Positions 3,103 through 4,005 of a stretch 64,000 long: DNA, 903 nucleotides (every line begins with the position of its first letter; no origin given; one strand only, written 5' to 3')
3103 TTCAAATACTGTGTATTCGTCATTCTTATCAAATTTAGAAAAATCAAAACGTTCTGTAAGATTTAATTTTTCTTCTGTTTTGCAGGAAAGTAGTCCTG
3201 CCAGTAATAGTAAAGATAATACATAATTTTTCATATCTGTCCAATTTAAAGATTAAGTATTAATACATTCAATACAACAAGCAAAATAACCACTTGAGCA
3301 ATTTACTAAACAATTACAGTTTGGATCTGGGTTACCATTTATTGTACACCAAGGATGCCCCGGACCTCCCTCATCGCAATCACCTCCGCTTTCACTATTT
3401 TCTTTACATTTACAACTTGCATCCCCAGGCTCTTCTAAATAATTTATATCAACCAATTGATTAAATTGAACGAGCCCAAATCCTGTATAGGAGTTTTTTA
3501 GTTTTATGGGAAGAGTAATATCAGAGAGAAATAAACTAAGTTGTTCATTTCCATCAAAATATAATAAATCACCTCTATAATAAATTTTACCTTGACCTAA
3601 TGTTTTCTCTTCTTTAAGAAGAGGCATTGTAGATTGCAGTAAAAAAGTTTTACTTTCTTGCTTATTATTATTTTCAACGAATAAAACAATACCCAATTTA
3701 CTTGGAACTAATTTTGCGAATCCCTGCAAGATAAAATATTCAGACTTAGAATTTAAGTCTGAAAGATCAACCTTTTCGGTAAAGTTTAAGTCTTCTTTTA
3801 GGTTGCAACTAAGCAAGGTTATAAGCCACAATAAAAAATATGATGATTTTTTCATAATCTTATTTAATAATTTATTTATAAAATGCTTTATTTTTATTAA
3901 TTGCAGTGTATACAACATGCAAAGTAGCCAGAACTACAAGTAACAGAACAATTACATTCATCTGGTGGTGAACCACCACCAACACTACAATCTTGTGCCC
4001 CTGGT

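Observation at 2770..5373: Tandem array of four paralogous lipoprotein genes in an AT-rich block; neither module is recognisable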

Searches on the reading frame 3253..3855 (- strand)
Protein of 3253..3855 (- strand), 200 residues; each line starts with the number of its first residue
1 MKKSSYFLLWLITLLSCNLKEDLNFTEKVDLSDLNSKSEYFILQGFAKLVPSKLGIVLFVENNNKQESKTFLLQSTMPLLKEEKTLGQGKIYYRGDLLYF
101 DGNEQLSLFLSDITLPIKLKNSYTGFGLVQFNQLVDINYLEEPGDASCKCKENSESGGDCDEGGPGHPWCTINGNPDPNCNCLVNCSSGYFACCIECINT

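Call 3: search_protein_families(library=pfam, proteins=[window:3253-3855:-], max_evalue=1)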
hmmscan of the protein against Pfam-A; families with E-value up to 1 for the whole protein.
window:3253-3855:- (200 aa): 1 family
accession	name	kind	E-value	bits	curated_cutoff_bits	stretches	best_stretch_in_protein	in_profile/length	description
PF12673.12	SipL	-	0.14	12.9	23.6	0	18-41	42-65/78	SipL, SPOCS domain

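Call 4: search_protein_families(library=ncbifam, proteins=[window:3253-3855:-], max_evalue=1)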
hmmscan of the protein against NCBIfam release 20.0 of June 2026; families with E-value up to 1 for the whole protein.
window:3253-3855:- (200 aa): 1 family
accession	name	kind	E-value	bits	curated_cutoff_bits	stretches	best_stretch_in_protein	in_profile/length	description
TIGR01907.1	casE_Cse3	equivalog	0.067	13.5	45.2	1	29-86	11-72/208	type I-E CRISPR-associated protein Cas6/Cse3/CasE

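Call 7: find_homologous_proteins(query=window:3253-3855:-, max_evalue=0.001)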
Query window:3253-3855:- (200 aa): 3 proteins with E <= 0.001 among 91 candidates.
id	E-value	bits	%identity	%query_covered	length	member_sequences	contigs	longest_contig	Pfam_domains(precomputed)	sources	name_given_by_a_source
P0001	2.3e-132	457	100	100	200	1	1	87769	-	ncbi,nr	ncbi:MAG: hypothetical protein SFU99_18965 [Saprospiraceae bacterium]|nr:hypothetical protein [Sapro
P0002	3.8e-79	283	61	97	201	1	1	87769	-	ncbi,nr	ncbi:MAG: hypothetical protein SFU99_18970 [Saprospiraceae bacterium]|nr:hypothetical protein [Sapro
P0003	7.2e-59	217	54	97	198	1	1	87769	-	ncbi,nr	ncbi:MAG: hypothetical protein SFU99_18975 [Saprospiraceae bacterium]|nr:hypothetical protein [Sapro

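Call 20: predict_structure(alignment_id=A4)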
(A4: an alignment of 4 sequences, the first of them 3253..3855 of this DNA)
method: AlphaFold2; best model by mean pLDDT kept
length: 200 residues; sequences in the alignment: 4
mean_pLDDT: 58.6   pTM: 0.49
mean pLDDT of the five models: 58.6, 58.4, 53.9, 48.8, 45.6
residues with pLDDT >= 90: 0; 70-90: 58; 50-70: 55; < 50: 87
segments of 3 or more residues with pLDDT < 50: 14-26, 127-147, 151-193, 198-200
pLDDT, mean of each block of 10 residues (from residue 1): 52 46 54 84 85 69 65 59 82 82 76 66 56 44 41 41 40 42 41 46
secondary structure, 60 per line:
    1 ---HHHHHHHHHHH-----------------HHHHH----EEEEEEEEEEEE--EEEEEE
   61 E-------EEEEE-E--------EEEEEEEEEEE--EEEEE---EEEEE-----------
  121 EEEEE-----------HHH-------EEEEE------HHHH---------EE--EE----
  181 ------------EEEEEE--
elements in order: H4-14 H32-36 E41-52 E55-61 E69-73 E84-94 E97-101 E105-109 E121-125 E147-151 H158-161 E193-198

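Call 22: search_protein_families(library=padloc, proteins=[window:3253-3855:-], max_evalue=1)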
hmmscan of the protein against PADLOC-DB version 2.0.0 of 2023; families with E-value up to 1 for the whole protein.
window:3253-3855:- (200 aa): 1 family
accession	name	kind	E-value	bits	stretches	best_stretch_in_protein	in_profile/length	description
PDLC00954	Cas6e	-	0.018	13.5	1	29-86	11-72/208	"CRISPR-associated protein Cas6/Cse3/CasE, subtype I-E/ECOLI"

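Call 23: search_protein_families(library=phrogs, proteins=[window:3253-3855:-], max_evalue=1)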
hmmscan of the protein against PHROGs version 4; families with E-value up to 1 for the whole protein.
window:3253-3855:- (200 aa): 0 families

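Call 27: fold_search(model_id=the predicted structure, library=pdb)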
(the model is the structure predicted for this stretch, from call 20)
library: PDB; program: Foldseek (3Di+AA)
matches with E <= 10: 654; with E <= 0.001: 0
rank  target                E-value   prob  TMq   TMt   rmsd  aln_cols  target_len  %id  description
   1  3m4w_A                1.8e-01  0.06  0.11  0.09  11.6        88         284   18  Structural basis for the negative regulation of bacterial stress response by RseB (released 2010-05-05)
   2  1koq_B                2.1e-01  0.07  0.10  0.09  13.7        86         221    8  NEISSERIA GONORRHOEAE CARBONIC ANHYDRASE (released 1998-12-09)
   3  3m4w_D                2.8e-01  0.10  0.11  0.09  10.6        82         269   17  Structural basis for the negative regulation of bacterial stress response by RseB (released 2010-05-05)
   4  4twl_A                3.7e-01  0.11  0.12  0.11  12.5        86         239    9  Crystal structure of dioscorin complexed with ascorbate (released 2015-04-01)
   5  3m4w_C                3.9e-01  0.09  0.11  0.09  11.6        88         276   18  Structural basis for the negative regulation of bacterial stress response by RseB (released 2010-05-05)
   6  6im0_A                3.9e-01  0.08  0.12  0.11  12.8        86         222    9  Crystal structure of a highly thermostable carbonic anhydrase from Persephonella marina EX-H1 (released 2019-07-17)
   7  2p4b_A                4.1e-01  0.08  0.11  0.08  11.6        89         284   18  Crystal structure of E.coli RseB (released 2007-05-22)
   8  2v42_A                4.4e-01  0.10  0.11  0.08   9.9        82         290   15  Crystal structure of RseB: a sensor for periplasmic stress response in E. coli (released 2007-08-28)
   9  1koq_A                4.6e-01  0.05  0.10  0.09  13.2        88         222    8  NEISSERIA GONORRHOEAE CARBONIC ANHYDRASE (released 1998-12-09)
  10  1kop_A                4.6e-01  0.04  0.09  0.08  12.6        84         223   10  NEISSERIA GONORRHOEAE CARBONIC ANHYDRASE (released 1998-12-09)
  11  6dly_A                5.2e-01  0.08  0.12  0.07  12.2       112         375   10  Crystal structure of DNA polymerase III subunit beta from Mycobacterium marinum in complex with a natural product (released 2019-06-12)
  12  7p7a_C                5.2e-01  0.03  0.11  0.04  14.2       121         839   12  SARS-CoV-2 spike protein in complex with sybody#68 in a 2up/1flexible conformation (released 2021-08-04)
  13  8w7x_A                5.5e-01  0.06  0.12  0.11  13.1        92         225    9  SPS_Carbonic Anhydrases (released 2024-09-04)
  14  4twl_B                5.8e-01  0.08  0.13  0.11  12.3        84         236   10  Crystal structure of dioscorin complexed with ascorbate (released 2015-04-01)
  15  3a1j_B                6.2e-01  0.10  0.15  0.12  10.8        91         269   11  Crystal structure of the human Rad9-Hus1-Rad1 complex (released 2009-06-02)
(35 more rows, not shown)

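Call 29: find_encoding_contigs(protein=P0001, flank=10000, max_places=6)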
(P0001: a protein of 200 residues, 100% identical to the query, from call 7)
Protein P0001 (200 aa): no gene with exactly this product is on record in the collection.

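Call 33: find_related_loci(query=A5, collection=genome_contigs, flank=10000)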
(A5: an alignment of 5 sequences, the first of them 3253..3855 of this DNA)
Query A5 (200 aa) in genome_contigs; peptide patterns used: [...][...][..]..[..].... (x = any residue, [..] = any of these).
21 stretches matched a pattern, but none encodes a relative of the query by tblastn (E <= 1e-3).

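Call 34: find_homologous_proteins(query=A5, max_evalue=0.01)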
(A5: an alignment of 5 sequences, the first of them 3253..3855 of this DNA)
Query A5 (5 sequences) (200 aa, profile of the alignment): 7 proteins with E <= 0.01 among 8000 candidates.
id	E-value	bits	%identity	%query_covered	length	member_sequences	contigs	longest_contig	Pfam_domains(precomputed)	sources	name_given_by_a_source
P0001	6.2e-101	354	100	100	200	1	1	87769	-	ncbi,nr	ncbi:MAG: hypothetical protein SFU99_18965 [Saprospiraceae bacterium]|nr:hypothetical protein [Sapro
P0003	1.9e-98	346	54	97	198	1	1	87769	-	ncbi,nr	ncbi:MAG: hypothetical protein SFU99_18975 [Saprospiraceae bacterium]|nr:hypothetical protein [Sapro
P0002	1.9e-98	346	61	97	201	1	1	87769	-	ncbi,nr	ncbi:MAG: hypothetical protein SFU99_18970 [Saprospiraceae bacterium]|nr:hypothetical protein [Sapro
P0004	4.7e-59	217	45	62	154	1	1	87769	-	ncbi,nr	ncbi:MAG: hypothetical protein SFU99_18960 [Saprospiraceae bacterium]|nr:hypothetical protein [Sapro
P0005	7.6e-54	200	34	62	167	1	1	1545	-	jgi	-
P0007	5.4e-50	188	34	69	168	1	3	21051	-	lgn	-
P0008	1.3e-42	164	35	61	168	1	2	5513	-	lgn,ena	-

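Call 35: find_encoding_contigs(protein=P0007, flank=10000, max_places=6)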
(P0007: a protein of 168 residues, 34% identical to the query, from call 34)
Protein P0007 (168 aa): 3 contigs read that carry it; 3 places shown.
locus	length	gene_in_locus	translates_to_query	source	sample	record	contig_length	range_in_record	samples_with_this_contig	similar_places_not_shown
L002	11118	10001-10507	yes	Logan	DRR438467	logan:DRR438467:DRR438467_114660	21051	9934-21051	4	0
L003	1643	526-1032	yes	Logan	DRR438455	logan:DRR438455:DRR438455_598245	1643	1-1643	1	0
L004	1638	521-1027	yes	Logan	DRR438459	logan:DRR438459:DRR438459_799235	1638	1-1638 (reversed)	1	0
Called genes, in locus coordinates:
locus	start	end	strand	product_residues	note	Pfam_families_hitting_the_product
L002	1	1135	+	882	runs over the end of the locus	PF22666:Glyco_hydro_2_N2, PF00703:Glyco_hydro_2, PF17786:Mannosidase_ig, PF17753:Ig_mannosidase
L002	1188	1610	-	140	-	PF12893:Lumazine_bd_2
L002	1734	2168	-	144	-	PF22381:Staph_reg_Sar_Rot (weak), PF01047:MarR, PF12802:MarR_2, PF13463:HTH_27 (weak), PF25212:HVO_A0114 (weak), PF04182:B-block_TFIIIC, PF13412:HTH_24 (weak)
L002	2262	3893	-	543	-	PF00144:Beta-lactamase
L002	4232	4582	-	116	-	-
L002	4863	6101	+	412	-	PF00512:HisKA, PF02518:HATPase_c, PF14501:HATPase_c_5 (weak)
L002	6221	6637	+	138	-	PF13366:PDDEXK_3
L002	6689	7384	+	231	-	PF00072:Response_reg, PF00486:Trans_reg_C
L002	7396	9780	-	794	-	PF13802:Gal_mutarotas_2, PF01055:Glyco_hydro_31_2nd, PF21365:Glyco_hydro_31_3rd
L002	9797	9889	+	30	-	-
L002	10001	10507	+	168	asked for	-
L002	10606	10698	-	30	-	-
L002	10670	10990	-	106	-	PF01909:NTP_transf_2, PF18765:Polbeta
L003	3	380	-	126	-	?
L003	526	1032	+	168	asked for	-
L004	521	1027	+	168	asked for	-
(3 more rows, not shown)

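Call 36: find_encoding_contigs(protein=P0008, flank=10000, max_places=6)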
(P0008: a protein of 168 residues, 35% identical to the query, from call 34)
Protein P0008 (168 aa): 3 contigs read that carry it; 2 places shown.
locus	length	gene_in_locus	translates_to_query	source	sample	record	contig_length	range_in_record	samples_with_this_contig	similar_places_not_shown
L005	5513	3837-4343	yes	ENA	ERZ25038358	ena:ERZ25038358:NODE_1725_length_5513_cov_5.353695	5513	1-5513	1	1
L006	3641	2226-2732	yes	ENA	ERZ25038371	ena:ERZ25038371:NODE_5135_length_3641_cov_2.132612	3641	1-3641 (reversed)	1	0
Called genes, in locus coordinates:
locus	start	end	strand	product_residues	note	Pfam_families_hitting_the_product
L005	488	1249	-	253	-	PF13483:Lactamase_B_3, PF12706:Lactamase_B_2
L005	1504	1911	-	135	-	PF00355:Rieske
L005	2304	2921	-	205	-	-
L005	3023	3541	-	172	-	-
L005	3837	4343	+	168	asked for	-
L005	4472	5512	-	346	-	?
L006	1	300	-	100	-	?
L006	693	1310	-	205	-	-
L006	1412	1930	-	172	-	-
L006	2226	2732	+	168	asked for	-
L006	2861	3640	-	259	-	?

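Call 73: list_cluster_members(proteins=[P0001, P0002, P0003, P0004, P0005, P0007, P0008])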
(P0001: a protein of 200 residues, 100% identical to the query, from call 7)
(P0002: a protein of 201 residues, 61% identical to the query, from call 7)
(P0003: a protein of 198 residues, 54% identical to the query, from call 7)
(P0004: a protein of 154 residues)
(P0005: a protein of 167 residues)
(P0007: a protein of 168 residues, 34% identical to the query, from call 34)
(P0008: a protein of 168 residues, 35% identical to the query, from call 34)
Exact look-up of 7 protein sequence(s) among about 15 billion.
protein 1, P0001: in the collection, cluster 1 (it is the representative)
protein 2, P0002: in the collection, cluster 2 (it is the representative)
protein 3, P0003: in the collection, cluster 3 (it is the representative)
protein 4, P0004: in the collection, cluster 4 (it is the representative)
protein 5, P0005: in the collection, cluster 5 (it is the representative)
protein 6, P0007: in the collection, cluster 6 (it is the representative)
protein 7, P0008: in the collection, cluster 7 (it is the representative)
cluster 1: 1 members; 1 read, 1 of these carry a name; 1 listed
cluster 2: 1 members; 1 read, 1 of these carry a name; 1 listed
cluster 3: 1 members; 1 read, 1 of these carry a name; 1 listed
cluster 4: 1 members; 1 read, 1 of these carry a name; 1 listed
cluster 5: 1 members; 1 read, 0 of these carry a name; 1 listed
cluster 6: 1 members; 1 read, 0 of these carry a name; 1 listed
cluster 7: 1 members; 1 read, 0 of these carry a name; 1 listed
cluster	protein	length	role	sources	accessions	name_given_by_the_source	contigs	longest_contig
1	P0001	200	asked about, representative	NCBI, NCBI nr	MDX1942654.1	MAG: hypothetical protein SFU99_18965 [Saprospiraceae bacterium] | hypothetical protein [Saprospiraceae bacterium]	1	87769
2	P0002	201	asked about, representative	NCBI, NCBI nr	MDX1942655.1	MAG: hypothetical protein SFU99_18970 [Saprospiraceae bacterium] | hypothetical protein [Saprospiraceae bacterium]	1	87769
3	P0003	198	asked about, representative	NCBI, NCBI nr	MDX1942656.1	MAG: hypothetical protein SFU99_18975 [Saprospiraceae bacterium] | hypothetical protein [Saprospiraceae bacterium]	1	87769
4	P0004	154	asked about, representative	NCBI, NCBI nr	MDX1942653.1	MAG: hypothetical protein SFU99_18960 [Saprospiraceae bacterium] | hypothetical protein [Saprospiraceae bacterium]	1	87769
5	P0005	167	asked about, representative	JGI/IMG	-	-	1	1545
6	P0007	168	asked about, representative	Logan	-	-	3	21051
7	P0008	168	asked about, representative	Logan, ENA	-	-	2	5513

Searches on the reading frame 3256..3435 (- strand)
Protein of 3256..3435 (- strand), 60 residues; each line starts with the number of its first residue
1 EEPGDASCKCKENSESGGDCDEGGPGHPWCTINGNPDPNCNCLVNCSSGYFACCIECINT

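Call 12: find_homologous_proteins(query=A3, max_evalue=0.01)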
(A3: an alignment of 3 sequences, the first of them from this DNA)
Query A3 (3 sequences): 25 candidates shared short words with the query, none scored E <= 0.01.

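Call 46: find_related_loci(query=A3, collection=metagenome_contigs, flank=10000)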
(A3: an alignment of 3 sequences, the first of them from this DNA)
Query A3 (60 aa) in metagenome_contigs; peptide patterns used: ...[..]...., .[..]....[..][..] (x = any residue, [..] = any of these).
276 stretches matched a pattern, but none encodes a relative of the query by tblastn (E <= 1e-3).

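Call 47: find_related_loci(query=A3, collection=viral_contigs, flank=10000)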
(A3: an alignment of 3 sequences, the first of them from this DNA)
Query A3 (60 aa) in viral_contigs; peptide patterns used: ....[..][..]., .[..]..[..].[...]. (x = any residue, [..] = any of these).
57 stretches matched a pattern, but none encodes a relative of the query by tblastn (E <= 1e-3).

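Call 52: search_solved_structures(query=A3, max_evalue=10, show_alignments=3)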
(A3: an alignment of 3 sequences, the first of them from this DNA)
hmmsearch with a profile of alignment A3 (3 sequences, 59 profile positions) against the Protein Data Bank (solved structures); distinct sequences matched with E-value up to 10: 0.

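Call 77: search_protein_families(library=pfam, proteins=[window:3256-3435:-], max_evalue=10)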
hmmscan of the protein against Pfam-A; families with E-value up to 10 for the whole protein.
seq(60 aa): 0 families
